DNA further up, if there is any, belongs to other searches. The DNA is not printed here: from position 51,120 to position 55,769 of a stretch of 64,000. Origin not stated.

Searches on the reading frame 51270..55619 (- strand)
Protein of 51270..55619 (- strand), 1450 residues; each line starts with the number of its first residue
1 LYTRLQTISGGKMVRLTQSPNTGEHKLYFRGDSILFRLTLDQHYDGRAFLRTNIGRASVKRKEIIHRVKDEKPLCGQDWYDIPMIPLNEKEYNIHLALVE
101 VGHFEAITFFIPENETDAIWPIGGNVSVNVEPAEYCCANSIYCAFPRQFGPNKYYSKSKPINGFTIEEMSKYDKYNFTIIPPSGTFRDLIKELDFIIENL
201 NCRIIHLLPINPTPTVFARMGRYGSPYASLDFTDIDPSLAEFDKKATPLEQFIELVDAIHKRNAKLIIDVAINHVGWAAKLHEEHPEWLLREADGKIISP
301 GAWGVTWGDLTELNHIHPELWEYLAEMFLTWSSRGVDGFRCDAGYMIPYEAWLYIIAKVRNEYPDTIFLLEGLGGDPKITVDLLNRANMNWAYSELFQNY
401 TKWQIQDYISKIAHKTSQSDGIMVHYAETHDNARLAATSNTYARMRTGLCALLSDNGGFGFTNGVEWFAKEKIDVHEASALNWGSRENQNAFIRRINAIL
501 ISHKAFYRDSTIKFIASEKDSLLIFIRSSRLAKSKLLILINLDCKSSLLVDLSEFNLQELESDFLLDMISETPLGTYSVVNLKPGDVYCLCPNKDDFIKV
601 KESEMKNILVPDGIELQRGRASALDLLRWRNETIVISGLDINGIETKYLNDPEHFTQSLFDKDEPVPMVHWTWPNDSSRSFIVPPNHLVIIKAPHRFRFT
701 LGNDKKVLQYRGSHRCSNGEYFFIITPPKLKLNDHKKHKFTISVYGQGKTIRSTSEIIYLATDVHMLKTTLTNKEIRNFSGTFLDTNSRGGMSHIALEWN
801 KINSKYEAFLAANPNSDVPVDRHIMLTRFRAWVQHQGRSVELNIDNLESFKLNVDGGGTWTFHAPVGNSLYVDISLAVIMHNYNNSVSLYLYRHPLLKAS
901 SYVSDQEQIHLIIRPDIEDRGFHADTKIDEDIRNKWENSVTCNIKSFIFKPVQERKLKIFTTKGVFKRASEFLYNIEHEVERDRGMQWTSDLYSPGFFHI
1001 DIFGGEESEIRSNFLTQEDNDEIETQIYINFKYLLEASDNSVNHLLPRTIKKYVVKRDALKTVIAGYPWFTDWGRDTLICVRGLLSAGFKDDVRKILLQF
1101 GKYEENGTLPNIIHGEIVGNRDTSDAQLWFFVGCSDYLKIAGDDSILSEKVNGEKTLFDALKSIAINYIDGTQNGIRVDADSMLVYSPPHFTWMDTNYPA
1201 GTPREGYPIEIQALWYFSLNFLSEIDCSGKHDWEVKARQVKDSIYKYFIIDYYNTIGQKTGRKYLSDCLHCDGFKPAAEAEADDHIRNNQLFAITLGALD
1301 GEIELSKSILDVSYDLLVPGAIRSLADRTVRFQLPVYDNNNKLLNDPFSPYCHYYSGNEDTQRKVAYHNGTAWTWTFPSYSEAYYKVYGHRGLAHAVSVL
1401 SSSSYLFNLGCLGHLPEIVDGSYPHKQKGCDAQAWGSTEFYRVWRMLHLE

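Call 105: search_protein_families(library=pfam, proteins=[window:51270-55619:-], max_evalue=0.00001)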
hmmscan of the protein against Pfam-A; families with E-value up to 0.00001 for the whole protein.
window:51270-55619:- (1450 aa): 3 families
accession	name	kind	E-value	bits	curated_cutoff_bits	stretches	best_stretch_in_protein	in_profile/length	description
PF06202.20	GDE_C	-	1e-65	222.5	21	1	1053-1441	6-366/367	Amylo-alpha-1,6-glucosidase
PF12439.13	GDE_N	-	3.4e-23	82.7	27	1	783-1007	3-217/219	Glycogen debranching enzyme N terminal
PF00128.31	Alpha-amylase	-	2.8e-10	40.5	22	0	184-284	16-101/446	Alpha amylase, catalytic domain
